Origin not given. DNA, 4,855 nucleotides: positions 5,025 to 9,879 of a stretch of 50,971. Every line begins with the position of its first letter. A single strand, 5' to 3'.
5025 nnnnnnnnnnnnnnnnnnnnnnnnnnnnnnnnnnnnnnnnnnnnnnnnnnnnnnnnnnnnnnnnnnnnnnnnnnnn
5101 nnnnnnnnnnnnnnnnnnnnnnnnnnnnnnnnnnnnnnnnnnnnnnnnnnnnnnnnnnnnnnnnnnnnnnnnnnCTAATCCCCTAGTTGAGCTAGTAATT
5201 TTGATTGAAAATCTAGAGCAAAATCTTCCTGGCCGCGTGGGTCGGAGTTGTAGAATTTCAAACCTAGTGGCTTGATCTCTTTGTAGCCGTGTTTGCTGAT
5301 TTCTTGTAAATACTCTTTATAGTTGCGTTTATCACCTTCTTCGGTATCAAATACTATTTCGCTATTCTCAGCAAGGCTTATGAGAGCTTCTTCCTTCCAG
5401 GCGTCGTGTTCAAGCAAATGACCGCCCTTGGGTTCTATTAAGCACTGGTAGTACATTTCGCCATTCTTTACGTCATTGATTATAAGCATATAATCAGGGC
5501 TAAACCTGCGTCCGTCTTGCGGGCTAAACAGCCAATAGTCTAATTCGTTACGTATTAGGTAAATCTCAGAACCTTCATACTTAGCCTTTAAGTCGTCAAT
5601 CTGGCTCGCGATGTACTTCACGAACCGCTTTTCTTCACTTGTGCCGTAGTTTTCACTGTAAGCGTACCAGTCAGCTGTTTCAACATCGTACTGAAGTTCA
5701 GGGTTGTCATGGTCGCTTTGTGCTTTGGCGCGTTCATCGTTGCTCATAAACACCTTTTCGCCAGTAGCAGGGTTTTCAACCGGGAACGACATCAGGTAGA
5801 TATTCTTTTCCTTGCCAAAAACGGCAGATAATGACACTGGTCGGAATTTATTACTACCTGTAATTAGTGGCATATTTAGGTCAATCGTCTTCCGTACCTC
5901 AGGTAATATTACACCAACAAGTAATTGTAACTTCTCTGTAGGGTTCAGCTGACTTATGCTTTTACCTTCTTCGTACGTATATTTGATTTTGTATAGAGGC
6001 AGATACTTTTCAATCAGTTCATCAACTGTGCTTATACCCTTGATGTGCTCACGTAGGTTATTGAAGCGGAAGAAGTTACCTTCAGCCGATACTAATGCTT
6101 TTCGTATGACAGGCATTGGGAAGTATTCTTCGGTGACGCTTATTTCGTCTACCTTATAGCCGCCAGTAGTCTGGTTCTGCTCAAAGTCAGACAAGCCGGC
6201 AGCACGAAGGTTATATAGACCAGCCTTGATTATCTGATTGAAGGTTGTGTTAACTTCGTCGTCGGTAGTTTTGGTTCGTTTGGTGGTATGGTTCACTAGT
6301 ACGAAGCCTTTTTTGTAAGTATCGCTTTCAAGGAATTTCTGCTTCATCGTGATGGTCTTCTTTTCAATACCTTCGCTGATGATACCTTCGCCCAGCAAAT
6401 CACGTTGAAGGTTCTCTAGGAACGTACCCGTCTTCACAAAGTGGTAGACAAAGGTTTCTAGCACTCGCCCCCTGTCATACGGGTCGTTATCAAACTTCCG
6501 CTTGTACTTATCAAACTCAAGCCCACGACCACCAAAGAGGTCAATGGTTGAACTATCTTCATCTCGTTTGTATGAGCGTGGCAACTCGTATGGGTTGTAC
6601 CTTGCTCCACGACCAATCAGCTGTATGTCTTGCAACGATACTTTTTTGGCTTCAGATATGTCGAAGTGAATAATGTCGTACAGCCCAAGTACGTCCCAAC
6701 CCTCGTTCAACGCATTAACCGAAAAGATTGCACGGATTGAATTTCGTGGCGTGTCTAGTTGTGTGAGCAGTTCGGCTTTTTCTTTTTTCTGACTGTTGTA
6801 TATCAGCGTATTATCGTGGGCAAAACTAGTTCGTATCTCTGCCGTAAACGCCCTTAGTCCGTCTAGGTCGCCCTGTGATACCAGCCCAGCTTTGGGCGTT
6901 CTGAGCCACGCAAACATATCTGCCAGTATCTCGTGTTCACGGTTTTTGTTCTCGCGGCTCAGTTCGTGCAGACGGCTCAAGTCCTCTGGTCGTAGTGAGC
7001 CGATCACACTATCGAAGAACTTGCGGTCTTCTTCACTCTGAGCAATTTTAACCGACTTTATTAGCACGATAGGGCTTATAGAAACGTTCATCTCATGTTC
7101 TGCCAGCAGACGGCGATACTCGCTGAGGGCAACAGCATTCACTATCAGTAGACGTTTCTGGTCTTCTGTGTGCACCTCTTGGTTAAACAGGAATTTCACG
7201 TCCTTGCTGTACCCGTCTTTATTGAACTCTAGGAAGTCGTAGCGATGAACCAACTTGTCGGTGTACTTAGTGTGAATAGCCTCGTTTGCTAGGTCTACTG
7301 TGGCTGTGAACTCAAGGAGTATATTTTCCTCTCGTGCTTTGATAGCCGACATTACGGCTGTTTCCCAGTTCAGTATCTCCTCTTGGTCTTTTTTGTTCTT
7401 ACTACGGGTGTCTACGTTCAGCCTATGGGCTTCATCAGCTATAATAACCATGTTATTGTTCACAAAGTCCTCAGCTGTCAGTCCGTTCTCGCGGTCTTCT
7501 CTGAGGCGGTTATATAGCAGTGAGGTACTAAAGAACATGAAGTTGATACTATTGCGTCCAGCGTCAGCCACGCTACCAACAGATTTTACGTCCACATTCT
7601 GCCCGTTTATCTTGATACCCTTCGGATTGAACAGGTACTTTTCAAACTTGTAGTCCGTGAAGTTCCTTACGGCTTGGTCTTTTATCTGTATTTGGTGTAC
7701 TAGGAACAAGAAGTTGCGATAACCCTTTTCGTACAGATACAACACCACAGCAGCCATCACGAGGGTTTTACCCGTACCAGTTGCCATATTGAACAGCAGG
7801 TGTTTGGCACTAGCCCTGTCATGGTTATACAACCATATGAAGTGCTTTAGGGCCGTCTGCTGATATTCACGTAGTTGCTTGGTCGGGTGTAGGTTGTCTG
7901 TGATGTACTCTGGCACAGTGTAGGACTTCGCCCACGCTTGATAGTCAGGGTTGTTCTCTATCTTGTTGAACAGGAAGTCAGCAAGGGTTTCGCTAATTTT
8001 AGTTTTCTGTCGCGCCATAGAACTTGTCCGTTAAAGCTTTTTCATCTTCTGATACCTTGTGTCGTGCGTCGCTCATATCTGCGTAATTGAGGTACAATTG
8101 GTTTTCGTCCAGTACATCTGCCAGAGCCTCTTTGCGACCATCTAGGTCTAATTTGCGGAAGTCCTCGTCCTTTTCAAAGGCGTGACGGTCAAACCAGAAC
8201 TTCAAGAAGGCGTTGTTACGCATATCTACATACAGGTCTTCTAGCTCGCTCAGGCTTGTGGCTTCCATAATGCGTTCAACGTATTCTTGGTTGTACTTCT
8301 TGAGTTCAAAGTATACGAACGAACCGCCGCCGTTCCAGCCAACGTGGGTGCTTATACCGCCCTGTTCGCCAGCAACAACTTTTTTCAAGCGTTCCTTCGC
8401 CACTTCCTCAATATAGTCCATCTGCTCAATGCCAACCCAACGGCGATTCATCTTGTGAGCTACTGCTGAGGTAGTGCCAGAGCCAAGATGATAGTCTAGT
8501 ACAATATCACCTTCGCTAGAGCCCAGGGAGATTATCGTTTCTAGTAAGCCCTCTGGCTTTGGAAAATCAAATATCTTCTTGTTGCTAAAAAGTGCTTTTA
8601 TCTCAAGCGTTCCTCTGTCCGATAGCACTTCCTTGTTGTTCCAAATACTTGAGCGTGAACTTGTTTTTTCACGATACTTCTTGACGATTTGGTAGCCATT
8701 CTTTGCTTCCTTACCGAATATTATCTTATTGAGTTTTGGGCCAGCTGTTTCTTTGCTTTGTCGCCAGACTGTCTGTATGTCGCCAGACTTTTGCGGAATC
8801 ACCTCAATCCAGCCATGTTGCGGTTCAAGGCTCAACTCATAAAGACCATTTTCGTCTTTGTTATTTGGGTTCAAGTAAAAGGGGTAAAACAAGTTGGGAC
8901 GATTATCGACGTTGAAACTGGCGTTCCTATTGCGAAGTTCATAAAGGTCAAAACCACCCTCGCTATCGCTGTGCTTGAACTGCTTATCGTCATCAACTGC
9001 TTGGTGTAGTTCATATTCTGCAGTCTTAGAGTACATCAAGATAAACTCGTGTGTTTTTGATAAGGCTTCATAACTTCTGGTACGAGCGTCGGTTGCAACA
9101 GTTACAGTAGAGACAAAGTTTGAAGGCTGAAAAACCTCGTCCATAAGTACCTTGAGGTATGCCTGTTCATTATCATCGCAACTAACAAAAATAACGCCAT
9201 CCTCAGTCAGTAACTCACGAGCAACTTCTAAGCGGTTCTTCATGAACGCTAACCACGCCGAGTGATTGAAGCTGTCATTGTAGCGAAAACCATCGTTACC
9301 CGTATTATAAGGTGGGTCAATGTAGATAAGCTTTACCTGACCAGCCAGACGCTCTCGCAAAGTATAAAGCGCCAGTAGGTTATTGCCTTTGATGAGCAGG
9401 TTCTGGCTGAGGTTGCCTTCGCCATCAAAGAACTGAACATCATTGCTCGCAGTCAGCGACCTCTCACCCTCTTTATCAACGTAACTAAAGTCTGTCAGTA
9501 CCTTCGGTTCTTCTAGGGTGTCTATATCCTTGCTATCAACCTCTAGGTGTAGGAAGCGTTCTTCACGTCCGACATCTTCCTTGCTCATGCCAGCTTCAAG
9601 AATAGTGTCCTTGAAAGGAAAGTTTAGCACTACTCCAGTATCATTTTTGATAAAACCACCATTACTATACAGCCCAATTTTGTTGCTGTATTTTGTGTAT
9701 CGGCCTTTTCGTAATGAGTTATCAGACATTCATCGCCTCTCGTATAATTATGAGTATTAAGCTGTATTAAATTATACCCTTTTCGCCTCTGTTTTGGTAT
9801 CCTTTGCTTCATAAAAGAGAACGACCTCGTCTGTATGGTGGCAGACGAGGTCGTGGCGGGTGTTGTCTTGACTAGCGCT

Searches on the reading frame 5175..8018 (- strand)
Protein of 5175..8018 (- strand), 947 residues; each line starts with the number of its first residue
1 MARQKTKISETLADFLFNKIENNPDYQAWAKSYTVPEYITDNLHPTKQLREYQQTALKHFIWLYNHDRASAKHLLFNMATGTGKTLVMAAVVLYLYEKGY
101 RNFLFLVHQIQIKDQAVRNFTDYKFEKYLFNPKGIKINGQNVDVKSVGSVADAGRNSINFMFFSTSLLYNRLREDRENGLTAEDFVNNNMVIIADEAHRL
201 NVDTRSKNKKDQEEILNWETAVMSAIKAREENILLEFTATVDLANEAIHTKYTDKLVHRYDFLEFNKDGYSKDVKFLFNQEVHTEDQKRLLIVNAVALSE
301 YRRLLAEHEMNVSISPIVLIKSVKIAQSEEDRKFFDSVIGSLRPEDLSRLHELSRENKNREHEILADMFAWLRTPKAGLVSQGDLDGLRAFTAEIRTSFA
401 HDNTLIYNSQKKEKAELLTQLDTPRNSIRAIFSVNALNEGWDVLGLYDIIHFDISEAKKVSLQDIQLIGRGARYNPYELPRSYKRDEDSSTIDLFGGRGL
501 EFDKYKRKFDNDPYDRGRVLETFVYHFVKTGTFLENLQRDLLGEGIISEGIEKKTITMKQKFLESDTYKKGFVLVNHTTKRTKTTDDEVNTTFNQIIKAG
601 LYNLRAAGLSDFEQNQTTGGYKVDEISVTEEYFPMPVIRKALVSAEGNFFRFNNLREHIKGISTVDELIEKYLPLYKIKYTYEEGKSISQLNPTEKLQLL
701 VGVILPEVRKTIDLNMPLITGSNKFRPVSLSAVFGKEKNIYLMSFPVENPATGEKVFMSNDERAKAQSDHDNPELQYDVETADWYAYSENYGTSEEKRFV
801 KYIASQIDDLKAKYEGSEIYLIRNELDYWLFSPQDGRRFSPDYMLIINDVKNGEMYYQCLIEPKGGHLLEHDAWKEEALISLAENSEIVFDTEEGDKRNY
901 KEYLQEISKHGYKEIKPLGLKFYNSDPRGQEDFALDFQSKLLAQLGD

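Call 3: search_protein_families(library=pfam, proteins=[window:5175-8018:-], max_evalue=1)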
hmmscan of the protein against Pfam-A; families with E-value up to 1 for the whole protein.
window:5175-8018:- (947 aa): 6 families
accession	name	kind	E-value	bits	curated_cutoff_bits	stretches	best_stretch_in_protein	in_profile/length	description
PF04851.21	ResIII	-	6.2e-30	104.7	22.5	1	47-241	2-162/164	Type III restriction enzyme, res subunit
PF00270.35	DEAD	-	2.5e-07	31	26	1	52-242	3-161/167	DEAD/DEAH box helicase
PF18766.7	SWI2_SNF2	-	3.6e-05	24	26.7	1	79-278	26-192/221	SWI2/SNF2 ATPase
PF00271.37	Helicase_C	-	0.00079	20.1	23.5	1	409-474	49-109/110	Helicase conserved C-terminal domain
PF09848.15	SLFN-g3_helicase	-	0.0016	18.2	24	1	80-215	10-106/354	Schlafen group 3, DNA/RNA helicase domain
PF13872.12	AAA_34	-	0.0059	16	27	1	75-212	64-199/306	P-loop containing NTP hydrolase pore-1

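Call 4: search_protein_families(library=padloc, proteins=[window:5175-8018:-], max_evalue=1)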
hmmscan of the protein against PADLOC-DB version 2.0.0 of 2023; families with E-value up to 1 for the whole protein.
window:5175-8018:- (947 aa): 8 families
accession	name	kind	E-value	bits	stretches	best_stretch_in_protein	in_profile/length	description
PDLC03651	REase_III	-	6.8e-96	320.2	1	32-885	23-825/873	Type III restriction enzyme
PDLC02706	PbeA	-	1.9e-11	41.3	1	45-203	265-410/722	PbeA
PDLC02707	PbeA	-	2.2e-11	41.1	1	21-211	225-401/672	PbeA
PDLC02704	PbeA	-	7e-07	26.1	1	28-208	242-403/682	PbeA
PDLC01439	typeIV_DinG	-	8e-05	19.5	1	41-123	9-80/575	CAS-IV-A; associated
PDLC04986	PDC-S28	-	0.00064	16.2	1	45-119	31-100/831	-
PDLC02422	PprDinG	-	0.0055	12.9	1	54-123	178-244/930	-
PDLC04140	mad8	-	0.015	12.8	1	67-205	23-115/314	mads_8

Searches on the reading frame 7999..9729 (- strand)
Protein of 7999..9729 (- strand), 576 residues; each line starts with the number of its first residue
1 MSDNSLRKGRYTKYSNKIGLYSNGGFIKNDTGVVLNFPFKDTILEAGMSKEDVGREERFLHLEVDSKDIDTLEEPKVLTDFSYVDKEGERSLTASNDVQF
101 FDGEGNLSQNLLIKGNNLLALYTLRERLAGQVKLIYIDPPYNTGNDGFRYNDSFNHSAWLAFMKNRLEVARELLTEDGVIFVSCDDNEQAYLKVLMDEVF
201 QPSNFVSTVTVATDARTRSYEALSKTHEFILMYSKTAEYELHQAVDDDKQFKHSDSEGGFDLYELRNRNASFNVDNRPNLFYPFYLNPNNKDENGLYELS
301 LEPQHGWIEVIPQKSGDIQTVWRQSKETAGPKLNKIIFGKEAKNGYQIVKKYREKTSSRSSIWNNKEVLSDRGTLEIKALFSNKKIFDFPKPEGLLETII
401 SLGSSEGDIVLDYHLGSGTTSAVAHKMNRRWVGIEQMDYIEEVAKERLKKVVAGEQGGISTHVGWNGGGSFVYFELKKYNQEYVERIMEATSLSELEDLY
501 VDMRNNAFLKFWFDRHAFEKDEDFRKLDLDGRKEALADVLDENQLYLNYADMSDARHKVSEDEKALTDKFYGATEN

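Call 3: search_protein_families(library=pfam, proteins=[window:7999-9729:-], max_evalue=1)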
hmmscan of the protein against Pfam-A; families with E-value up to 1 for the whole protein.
window:7999-9729:- (576 aa): 4 families
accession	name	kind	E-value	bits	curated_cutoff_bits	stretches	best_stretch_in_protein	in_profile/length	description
PF01555.25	N6_N4_Mtase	-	6.5e-46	157.5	26.7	1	132-446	1-221/221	DNA methylase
PF02086.21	MethyltransfD12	-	0.0047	17.1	22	1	129-151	173-195/253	D12 class N6 adenine-specific DNA methyltransferase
PF12564.13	TypeIII_RM_meth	-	0.1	13.3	25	1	10-20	46-56/56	Type III restriction/modification enzyme methylation subunit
PF03602.21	Cons_hypoth95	-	0.16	12.1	24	1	127-146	109-128/182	Conserved hypothetical protein 95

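Call 4: search_protein_families(library=padloc, proteins=[window:7999-9729:-], max_evalue=1)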
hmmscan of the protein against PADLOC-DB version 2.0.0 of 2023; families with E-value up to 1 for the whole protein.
window:7999-9729:- (576 aa): 58 families (the best 25 are shown)
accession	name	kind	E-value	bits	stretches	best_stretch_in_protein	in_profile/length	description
PDLC03635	MTase_III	-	9.2e-156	518.4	2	54-574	167-703/708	Type III methyltransferase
PDLC03644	MTase_III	-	7.8e-86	286.9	1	104-498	33-443/542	Type III methyltransferase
PDLC03636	MTase_III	-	8.6e-85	283.6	1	89-476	30-434/575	Type III methyltransferase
PDLC03634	MTase_III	-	3e-68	229.2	2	156-428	170-430/621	Type III methyltransferase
PDLC03641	MTase_III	-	2.9e-64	215.8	2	155-433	180-437/657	Type III methyltransferase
PDLC03638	MTase_III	-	4.8e-60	201.8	1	100-484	372-720/816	Type III methyltransferase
PDLC03640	MTase_III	-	5.3e-43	145.3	2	153-455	109-450/654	Type III methyltransferase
PDLC03354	MTase_II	-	2.2e-38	130.4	2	80-244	26-215/425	Type II methyltransferase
PDLC03637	MTase_III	-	1.3e-37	127.7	2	108-238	120-266/513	Type III methyltransferase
PDLC03642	MTase_III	-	1.8e-37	127.2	2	108-260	81-245/528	Type III methyltransferase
PDLC03639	MTase_III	-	2.7e-37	126.4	2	100-342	79-319/639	Type III methyltransferase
PDLC03646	MTase_III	-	1.9e-32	110.1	1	106-499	468-887/1057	Type III methyltransferase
PDLC03300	MTase_II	-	3.8e-31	106.3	3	149-241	78-169/302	Type II methyltransferase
PDLC03633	MTase_III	-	1.4e-30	104.6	3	381-483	286-382/616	Type III methyltransferase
PDLC03339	MTase_II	-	1.1e-28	98.1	2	110-241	4-142/399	Type II methyltransferase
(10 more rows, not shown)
